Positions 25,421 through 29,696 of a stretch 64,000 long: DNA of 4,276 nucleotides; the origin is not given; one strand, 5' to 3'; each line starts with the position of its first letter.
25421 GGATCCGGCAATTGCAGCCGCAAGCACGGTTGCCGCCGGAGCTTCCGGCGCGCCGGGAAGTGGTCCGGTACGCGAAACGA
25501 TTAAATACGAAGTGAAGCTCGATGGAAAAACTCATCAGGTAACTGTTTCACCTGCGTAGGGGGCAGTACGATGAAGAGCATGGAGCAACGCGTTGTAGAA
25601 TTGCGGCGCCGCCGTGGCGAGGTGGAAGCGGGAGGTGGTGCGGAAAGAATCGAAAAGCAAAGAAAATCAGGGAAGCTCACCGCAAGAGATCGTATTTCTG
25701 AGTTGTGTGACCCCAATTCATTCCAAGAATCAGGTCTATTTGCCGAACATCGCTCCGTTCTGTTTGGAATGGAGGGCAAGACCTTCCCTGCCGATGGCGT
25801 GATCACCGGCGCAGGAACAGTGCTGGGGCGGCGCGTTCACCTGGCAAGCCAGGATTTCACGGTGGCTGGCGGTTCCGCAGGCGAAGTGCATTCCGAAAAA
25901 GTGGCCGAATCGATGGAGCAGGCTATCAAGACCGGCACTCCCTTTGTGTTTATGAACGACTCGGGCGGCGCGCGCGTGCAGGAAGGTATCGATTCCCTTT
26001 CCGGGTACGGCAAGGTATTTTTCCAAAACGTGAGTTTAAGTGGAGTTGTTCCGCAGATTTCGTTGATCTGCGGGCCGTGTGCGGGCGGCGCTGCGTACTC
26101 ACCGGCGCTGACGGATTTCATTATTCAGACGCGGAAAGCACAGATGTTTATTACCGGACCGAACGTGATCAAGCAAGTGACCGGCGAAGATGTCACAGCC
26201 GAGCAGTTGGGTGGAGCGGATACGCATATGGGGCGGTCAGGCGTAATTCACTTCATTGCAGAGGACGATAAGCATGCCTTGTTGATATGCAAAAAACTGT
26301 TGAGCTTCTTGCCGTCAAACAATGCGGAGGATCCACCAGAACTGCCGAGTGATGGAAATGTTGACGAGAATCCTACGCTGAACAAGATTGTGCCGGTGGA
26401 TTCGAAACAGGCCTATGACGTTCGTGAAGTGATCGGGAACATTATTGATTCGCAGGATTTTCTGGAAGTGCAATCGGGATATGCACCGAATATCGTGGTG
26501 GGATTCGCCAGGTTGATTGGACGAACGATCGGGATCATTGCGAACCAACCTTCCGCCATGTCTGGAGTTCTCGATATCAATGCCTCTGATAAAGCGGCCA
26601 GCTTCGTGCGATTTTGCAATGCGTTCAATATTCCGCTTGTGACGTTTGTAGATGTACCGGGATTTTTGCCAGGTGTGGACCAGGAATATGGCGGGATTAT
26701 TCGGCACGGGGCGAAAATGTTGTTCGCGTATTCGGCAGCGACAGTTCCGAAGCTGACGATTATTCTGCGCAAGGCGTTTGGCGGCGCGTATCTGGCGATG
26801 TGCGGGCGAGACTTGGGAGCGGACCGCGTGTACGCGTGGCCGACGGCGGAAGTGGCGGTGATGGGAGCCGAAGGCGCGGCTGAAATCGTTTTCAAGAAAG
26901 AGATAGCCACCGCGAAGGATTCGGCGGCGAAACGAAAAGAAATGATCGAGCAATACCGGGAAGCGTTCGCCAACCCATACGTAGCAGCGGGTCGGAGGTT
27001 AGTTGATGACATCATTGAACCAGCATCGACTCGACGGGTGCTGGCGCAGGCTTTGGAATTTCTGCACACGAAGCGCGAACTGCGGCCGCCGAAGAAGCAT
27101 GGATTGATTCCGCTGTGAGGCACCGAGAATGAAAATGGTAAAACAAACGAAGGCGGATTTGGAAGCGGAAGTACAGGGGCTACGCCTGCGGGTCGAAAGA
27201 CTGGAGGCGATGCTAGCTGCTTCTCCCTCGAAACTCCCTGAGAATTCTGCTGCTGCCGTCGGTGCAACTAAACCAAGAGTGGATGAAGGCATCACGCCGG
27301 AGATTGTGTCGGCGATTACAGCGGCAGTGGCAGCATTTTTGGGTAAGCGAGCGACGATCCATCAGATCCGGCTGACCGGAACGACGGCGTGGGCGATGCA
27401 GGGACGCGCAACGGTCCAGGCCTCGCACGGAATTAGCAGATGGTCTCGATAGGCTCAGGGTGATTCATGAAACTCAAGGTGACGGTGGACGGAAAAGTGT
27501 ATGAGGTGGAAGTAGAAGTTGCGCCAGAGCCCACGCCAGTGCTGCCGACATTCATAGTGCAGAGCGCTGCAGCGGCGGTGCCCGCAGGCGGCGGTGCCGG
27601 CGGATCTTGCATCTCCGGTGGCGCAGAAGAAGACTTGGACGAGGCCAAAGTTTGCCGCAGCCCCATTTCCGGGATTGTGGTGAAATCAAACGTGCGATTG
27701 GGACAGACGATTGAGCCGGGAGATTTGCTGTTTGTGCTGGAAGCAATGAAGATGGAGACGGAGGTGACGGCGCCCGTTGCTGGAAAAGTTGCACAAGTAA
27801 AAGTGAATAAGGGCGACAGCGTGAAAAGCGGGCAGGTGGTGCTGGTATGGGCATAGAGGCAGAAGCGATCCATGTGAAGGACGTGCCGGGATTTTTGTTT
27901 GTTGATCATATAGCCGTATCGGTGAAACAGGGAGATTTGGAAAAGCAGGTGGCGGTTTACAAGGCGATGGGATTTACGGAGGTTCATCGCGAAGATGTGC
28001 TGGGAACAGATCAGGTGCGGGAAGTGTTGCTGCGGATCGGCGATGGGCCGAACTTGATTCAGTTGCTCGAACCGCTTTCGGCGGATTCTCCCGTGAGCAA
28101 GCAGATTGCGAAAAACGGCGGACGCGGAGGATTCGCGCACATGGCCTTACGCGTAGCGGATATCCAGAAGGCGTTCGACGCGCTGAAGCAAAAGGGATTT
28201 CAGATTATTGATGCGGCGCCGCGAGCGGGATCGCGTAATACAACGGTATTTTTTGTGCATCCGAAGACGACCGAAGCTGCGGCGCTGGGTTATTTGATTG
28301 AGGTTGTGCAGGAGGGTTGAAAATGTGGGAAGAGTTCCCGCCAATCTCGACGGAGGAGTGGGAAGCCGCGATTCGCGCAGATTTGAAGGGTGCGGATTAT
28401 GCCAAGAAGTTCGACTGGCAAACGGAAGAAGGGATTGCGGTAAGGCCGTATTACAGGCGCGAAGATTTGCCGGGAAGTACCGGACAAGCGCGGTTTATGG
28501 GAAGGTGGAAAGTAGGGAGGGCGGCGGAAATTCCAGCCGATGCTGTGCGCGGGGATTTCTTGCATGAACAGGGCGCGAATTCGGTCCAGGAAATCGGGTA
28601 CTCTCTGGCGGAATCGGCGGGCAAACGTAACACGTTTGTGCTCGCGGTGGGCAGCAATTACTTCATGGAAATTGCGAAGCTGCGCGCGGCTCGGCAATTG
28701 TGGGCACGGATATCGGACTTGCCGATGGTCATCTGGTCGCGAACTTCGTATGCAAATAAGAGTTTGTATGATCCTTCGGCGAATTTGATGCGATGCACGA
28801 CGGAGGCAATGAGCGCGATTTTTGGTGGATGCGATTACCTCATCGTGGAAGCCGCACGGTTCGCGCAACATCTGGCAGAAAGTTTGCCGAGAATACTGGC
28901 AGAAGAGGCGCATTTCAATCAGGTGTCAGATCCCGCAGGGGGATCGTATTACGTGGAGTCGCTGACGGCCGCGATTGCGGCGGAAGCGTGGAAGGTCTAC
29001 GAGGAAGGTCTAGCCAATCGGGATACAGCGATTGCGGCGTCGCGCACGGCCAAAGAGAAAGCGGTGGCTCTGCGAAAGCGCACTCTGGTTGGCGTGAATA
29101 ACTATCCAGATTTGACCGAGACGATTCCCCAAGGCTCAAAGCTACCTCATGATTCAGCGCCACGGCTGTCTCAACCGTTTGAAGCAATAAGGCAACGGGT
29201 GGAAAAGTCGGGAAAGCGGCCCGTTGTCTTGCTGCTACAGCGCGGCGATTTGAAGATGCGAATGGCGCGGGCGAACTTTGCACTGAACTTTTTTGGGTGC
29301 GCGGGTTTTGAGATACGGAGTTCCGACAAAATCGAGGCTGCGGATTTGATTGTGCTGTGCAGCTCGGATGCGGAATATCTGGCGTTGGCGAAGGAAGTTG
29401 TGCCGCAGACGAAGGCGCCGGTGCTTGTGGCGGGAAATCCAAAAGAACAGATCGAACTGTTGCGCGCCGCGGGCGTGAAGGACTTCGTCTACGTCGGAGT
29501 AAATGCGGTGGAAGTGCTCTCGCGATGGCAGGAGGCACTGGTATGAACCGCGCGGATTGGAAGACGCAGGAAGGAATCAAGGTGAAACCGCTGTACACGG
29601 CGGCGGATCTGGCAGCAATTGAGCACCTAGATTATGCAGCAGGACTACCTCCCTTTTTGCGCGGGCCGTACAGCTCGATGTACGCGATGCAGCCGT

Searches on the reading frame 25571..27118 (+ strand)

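Call 61: search_protein_families(library=pfam, proteins=[window:25571-27118:+], max_evalue=0.00001)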
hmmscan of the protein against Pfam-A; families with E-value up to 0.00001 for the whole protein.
window:25571-27118:+ (515 aa): 2 families
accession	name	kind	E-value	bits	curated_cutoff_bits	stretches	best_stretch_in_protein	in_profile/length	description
PF01039.27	Carboxyl_trans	-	2.8e-192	640.2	22.3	1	29-513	1-493/493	Carboxyl transferase domain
PF03255.19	ACCA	-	2.5e-10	40.5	23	1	340-454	134-242/310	Acetyl co-enzyme A carboxylase carboxyltransferase-like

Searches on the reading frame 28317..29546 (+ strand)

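Call 61: search_protein_families(library=pfam, proteins=[window:28317-29546:+], max_evalue=0.00001)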
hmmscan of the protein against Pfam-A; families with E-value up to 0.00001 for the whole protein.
window:28317-29546:+ (409 aa): 1 family
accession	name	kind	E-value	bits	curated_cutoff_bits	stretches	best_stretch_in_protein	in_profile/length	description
PF01642.28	MM_CoA_mutase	-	2.6e-53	181.8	22.1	1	77-334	203-504/512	Methylmalonyl-CoA mutase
